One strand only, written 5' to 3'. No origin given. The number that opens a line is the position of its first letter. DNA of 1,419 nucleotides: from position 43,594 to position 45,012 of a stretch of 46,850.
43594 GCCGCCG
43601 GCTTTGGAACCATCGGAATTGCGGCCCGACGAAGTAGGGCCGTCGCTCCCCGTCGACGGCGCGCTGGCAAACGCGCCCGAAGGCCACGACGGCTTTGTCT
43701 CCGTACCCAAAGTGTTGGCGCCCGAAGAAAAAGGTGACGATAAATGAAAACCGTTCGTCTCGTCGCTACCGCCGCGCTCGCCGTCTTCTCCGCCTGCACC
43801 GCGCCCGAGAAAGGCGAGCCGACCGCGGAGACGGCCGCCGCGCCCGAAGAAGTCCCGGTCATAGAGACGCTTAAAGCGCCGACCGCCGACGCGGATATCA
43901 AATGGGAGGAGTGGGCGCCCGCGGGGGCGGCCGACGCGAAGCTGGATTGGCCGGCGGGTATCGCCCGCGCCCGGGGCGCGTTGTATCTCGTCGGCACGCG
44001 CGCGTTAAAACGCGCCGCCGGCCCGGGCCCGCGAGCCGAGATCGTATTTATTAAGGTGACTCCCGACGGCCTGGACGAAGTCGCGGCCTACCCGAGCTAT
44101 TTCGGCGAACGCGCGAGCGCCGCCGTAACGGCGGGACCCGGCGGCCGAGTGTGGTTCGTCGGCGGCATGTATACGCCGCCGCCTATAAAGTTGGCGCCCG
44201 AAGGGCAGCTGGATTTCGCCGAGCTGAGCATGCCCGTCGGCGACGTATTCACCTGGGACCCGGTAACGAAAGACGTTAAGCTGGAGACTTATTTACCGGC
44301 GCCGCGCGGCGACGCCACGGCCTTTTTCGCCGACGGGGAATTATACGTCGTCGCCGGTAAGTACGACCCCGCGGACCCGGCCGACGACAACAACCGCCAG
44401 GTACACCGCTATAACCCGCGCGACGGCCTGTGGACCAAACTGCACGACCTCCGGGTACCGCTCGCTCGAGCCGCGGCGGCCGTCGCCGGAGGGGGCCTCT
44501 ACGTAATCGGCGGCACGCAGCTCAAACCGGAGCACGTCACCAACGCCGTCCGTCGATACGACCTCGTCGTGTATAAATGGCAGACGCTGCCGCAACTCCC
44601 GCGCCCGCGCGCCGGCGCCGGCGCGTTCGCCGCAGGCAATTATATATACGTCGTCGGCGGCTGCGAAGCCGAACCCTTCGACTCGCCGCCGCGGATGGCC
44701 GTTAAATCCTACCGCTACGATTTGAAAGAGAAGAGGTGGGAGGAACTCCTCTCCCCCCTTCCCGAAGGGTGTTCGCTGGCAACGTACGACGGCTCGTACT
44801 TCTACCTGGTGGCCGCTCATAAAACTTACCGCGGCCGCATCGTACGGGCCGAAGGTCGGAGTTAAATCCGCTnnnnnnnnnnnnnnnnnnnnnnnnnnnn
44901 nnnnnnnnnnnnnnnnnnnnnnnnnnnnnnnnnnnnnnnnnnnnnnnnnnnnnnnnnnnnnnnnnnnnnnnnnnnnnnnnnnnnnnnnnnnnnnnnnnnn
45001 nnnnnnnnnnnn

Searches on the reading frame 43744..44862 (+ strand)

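Call 66: search_protein_families(library=pfam, proteins=[window:43744-44862:+], max_evalue=0.01)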
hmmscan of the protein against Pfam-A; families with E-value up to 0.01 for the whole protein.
window:43744-44862:+ (373 aa): 9 families
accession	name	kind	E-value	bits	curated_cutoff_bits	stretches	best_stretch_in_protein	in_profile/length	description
PF24681.1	Kelch_KLHDC2_KLHL20_DRC7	-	4.8e-26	91.9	50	2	178-335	41-194/221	KLHDC2/KLHL20/DRC7 Kelch-repeats domain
PF01344.31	Kelch_1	-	1.3e-18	66.6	20.1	3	240-286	2-46/46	Kelch motif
PF13964.12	Kelch_6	-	2.9e-16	59.2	25.3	2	245-289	7-50/50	Kelch motif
PF13418.12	Kelch_4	-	4.8e-14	52.5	21.6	2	187-236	1-47/49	Galactose oxidase, central domain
PF24981.1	Beta-prop_ATRN-LZTR1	-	9.6e-13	48.5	50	2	199-309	161-282/289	Attractin/LZTR1 beta-propeller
PF13415.12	Kelch_3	-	1.6e-12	47.7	22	2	252-295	4-46/48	Galactose oxidase, central domain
PF24996.1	NANM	-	2.3e-12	46.9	45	1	242-313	56-131/350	N-acetylneuraminate epimerase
PF25210.1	Kelch_FKB95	-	3.1e-12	47.1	70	1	246-343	39-131/268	FKB95, Kelch-repeats domain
PF07646.21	Kelch_2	-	9.4e-09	35.3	21.3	1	239-286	1-48/48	Kelch motif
